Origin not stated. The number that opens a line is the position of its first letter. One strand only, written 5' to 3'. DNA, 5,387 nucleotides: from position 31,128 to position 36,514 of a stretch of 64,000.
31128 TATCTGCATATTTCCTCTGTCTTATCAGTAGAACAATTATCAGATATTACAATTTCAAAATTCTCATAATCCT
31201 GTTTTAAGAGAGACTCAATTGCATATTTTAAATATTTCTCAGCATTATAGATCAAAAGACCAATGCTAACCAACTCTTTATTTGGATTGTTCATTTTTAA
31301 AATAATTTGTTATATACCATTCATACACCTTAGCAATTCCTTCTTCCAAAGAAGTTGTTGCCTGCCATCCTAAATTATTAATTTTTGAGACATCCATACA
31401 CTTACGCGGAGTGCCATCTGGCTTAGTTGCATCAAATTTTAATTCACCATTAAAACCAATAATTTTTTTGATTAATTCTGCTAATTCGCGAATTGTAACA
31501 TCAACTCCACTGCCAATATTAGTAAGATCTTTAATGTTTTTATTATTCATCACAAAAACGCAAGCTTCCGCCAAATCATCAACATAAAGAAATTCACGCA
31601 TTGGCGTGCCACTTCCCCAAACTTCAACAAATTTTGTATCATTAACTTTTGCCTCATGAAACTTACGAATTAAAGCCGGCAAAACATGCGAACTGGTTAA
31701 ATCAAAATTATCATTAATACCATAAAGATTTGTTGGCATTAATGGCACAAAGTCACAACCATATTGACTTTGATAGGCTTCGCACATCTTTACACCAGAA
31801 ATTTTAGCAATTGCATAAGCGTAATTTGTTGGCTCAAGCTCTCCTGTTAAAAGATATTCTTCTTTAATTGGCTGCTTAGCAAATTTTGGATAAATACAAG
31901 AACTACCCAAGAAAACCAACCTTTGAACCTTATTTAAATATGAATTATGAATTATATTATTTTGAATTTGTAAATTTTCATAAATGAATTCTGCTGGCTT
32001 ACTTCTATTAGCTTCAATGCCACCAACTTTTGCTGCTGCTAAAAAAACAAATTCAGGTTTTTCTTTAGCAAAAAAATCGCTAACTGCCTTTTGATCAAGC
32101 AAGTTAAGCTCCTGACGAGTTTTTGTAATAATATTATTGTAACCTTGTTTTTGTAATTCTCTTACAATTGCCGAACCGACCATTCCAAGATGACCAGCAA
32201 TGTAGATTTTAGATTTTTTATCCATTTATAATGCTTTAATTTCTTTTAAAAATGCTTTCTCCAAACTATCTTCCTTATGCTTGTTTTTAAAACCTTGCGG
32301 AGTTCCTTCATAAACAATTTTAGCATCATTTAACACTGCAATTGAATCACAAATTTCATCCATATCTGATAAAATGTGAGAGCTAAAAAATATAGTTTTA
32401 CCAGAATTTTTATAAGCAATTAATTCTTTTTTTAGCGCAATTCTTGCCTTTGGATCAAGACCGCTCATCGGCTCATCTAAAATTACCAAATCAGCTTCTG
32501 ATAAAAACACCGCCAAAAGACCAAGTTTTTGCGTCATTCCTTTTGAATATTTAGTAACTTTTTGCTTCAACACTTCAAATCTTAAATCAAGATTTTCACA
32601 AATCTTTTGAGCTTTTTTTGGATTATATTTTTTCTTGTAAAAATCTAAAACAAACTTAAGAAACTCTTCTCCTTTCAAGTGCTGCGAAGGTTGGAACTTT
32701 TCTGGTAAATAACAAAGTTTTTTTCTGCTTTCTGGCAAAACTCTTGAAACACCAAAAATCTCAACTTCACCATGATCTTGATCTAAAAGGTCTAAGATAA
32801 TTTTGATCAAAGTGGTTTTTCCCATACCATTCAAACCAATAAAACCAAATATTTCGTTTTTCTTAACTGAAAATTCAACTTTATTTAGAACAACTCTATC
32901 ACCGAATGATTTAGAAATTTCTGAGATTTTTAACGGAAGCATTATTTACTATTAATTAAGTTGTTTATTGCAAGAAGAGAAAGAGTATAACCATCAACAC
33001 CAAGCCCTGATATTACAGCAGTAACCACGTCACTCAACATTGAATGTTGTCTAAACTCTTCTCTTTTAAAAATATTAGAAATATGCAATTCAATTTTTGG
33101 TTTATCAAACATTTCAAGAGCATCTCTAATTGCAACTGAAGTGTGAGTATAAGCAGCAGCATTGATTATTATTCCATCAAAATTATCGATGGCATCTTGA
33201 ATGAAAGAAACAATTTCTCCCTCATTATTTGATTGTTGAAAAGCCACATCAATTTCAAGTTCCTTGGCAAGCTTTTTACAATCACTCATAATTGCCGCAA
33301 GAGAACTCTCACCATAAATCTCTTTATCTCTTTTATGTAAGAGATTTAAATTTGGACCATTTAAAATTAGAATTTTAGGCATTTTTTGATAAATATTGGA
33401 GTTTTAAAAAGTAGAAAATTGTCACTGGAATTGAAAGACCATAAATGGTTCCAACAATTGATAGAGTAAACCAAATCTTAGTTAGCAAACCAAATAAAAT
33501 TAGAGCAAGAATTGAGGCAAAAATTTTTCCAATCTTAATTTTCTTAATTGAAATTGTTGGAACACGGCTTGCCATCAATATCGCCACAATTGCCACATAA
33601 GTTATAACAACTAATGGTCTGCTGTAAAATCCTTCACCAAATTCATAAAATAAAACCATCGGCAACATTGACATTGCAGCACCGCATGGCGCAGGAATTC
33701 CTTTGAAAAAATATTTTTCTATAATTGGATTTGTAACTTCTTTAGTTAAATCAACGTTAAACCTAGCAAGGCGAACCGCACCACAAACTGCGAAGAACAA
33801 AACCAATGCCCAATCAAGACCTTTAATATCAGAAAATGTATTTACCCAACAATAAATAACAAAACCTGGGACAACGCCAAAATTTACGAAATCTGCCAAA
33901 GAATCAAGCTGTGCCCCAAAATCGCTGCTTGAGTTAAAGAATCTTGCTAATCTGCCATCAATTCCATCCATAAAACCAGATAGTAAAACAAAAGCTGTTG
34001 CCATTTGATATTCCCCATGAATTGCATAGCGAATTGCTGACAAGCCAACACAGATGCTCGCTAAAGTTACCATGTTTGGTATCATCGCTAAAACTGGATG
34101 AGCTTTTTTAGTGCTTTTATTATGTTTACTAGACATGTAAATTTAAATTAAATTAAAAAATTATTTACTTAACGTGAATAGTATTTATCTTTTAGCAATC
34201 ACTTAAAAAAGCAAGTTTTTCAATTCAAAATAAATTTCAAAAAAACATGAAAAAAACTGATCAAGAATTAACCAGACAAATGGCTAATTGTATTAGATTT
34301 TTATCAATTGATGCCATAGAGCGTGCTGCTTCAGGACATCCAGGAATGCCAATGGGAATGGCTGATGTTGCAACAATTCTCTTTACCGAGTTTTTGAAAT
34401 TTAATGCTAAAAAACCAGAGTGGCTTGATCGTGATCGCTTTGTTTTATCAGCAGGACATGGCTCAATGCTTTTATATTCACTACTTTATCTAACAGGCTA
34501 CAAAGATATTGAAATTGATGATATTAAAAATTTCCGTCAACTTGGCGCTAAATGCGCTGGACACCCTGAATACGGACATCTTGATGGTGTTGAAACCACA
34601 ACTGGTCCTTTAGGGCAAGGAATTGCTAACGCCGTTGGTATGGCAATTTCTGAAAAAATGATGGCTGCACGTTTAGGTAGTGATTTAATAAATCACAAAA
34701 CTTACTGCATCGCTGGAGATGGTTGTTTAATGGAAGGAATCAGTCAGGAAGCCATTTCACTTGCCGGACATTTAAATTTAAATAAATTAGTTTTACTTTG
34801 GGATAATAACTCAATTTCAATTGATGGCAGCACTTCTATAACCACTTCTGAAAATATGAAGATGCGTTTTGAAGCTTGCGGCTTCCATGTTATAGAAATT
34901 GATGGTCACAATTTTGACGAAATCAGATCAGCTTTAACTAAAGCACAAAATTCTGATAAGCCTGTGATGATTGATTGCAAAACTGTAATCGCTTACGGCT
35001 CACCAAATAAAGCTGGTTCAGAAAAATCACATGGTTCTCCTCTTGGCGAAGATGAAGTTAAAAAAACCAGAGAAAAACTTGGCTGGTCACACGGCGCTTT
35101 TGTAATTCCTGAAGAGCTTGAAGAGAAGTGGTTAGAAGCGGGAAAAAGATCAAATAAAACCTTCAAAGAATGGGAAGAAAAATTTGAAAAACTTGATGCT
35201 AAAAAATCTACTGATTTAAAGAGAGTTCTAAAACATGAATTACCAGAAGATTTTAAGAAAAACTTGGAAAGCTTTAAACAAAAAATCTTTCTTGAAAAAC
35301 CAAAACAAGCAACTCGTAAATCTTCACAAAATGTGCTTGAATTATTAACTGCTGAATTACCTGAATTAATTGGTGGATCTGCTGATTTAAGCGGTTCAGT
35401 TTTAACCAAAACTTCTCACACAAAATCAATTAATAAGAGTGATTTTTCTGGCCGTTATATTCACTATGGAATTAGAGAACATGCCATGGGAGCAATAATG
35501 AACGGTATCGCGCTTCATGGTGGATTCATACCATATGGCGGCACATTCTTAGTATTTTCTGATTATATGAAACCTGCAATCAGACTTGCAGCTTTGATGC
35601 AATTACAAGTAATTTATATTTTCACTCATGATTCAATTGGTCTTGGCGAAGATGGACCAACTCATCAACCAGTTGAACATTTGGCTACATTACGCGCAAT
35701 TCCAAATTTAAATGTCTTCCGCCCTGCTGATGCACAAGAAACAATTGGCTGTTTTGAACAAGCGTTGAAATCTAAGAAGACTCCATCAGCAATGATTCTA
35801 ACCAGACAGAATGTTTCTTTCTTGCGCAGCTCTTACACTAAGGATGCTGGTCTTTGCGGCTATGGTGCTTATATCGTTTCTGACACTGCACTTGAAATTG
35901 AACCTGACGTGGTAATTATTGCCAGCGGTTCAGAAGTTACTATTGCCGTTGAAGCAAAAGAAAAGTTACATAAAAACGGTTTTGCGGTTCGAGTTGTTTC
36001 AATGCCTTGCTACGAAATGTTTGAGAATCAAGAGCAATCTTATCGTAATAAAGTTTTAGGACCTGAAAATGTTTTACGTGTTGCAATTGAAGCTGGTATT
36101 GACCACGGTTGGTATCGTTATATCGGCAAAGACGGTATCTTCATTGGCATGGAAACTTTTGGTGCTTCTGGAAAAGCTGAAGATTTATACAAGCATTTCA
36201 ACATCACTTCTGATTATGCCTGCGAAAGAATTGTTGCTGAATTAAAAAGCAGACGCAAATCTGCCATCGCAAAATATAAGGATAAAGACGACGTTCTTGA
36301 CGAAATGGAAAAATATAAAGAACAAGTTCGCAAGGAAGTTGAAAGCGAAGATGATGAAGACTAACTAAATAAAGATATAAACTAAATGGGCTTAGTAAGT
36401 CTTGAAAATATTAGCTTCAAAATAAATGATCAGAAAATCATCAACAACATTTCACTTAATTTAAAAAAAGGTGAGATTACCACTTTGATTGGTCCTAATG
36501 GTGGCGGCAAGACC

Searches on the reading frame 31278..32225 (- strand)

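Call 12: search_protein_families(library=pfam, proteins=[window:31278-32225:-], max_evalue=0.001)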
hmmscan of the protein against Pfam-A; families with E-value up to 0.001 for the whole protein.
window:31278-32225:- (315 aa): 4 families
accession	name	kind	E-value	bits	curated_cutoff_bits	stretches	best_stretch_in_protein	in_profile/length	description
PF01370.27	Epimerase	-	1.1e-61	208.8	20.9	1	7-238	1-240/240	NAD dependent epimerase/dehydratase family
PF16363.11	GDP_Man_Dehyd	-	1.2e-19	71.4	27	1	40-299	59-331/332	GDP-mannose 4,6 dehydratase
PF04321.23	RmlD_sub_bind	-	5.1e-08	32.8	27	1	6-73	2-68/287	RmlD substrate binding domain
PF02719.21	Polysacc_synt_2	-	0.00058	19.6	20.2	0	20-106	39-126/293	Polysaccharide biosynthesis protein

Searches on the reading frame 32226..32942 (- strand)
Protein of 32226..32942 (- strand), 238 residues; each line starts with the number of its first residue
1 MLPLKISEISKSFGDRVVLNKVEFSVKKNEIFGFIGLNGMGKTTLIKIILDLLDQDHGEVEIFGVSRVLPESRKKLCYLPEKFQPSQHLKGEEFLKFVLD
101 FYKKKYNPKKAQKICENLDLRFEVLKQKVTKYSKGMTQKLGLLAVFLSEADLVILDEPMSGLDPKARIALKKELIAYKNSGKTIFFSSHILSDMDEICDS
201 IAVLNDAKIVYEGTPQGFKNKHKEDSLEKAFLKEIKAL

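Call 13: search_protein_families(library=pfam, proteins=[window:32226-32942:-], max_evalue=0.00001)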
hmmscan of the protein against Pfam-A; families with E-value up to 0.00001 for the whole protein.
window:32226-32942:- (238 aa): 2 families
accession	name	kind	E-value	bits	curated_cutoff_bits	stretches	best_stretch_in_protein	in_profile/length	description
PF00005.33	ABC_tran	-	6.4e-23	82.3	25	1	19-159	1-136/137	ABC transporter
PF13304.12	AAA_21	-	2.5e-13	51.2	27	1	129-189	235-298/304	AAA domain, putative AbiEii toxin, Type IV TA system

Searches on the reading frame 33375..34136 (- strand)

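Call 13: search_protein_families(library=pfam, proteins=[window:33375-34136:-], max_evalue=0.00001)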
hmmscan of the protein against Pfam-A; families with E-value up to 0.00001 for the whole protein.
window:33375-34136:- (253 aa): 1 family
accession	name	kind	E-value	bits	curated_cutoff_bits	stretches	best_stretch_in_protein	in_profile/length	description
PF01066.26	CDP-OH_P_transf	-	4.4e-24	86.1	22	1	18-178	2-145/152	CDP-alcohol phosphatidyltransferase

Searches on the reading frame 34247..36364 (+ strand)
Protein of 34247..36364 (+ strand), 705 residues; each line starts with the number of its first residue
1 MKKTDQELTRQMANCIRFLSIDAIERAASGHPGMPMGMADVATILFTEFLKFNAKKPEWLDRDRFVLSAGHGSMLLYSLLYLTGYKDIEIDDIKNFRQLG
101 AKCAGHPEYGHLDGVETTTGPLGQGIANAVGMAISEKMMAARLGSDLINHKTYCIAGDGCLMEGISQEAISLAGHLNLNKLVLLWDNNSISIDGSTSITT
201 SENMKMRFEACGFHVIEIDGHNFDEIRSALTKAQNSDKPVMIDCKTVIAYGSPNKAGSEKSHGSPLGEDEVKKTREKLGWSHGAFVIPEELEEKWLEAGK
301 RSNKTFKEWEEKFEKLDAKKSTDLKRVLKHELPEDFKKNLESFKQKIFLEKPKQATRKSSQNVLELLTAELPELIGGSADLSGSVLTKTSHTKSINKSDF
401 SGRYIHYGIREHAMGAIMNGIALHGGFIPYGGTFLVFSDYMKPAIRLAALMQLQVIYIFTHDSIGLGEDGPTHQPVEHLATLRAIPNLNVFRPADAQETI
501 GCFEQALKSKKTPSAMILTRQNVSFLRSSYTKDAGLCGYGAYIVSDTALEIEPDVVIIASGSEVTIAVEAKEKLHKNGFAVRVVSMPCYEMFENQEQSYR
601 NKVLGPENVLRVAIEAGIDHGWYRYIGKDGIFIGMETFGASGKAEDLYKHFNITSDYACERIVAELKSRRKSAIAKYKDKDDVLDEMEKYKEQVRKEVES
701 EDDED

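Call 13: search_protein_families(library=pfam, proteins=[window:34247-36364:+], max_evalue=0.00001)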
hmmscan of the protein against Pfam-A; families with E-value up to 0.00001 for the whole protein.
window:34247-36364:+ (705 aa): 7 families
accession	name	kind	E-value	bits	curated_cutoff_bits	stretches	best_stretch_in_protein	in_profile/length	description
PF00456.26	Transketolase_N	-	1.1e-134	449.1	22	1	10-332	3-333/334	Transketolase, thiamine diphosphate binding domain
PF02779.29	Transket_pyr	-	1.9e-58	197.4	27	1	353-523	2-172/174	Transketolase, pyrimidine binding domain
PF22613.1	Transketolase_C_1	-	5.7e-40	136.5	27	1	540-654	1-113/113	Transketolase-like TK C-terminal domain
PF02780.25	Transketolase_C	-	1.5e-12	47.9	25.9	1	552-656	9-122/124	Transketolase, C-terminal domain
PF13292.11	DXP_synthase_N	-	1.8e-11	44.3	21.2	1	2-192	11-175/274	1-deoxy-D-xylulose-5-phosphate synthase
PF02775.26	TPP_enzyme_C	-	2.1e-08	34.6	21.9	1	116-244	24-151/151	Thiamine pyrophosphate enzyme, C-terminal TPP binding domain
PF00676.26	E1_dh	-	6.7e-06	25.7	22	0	118-247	99-225/300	Dehydrogenase E1 component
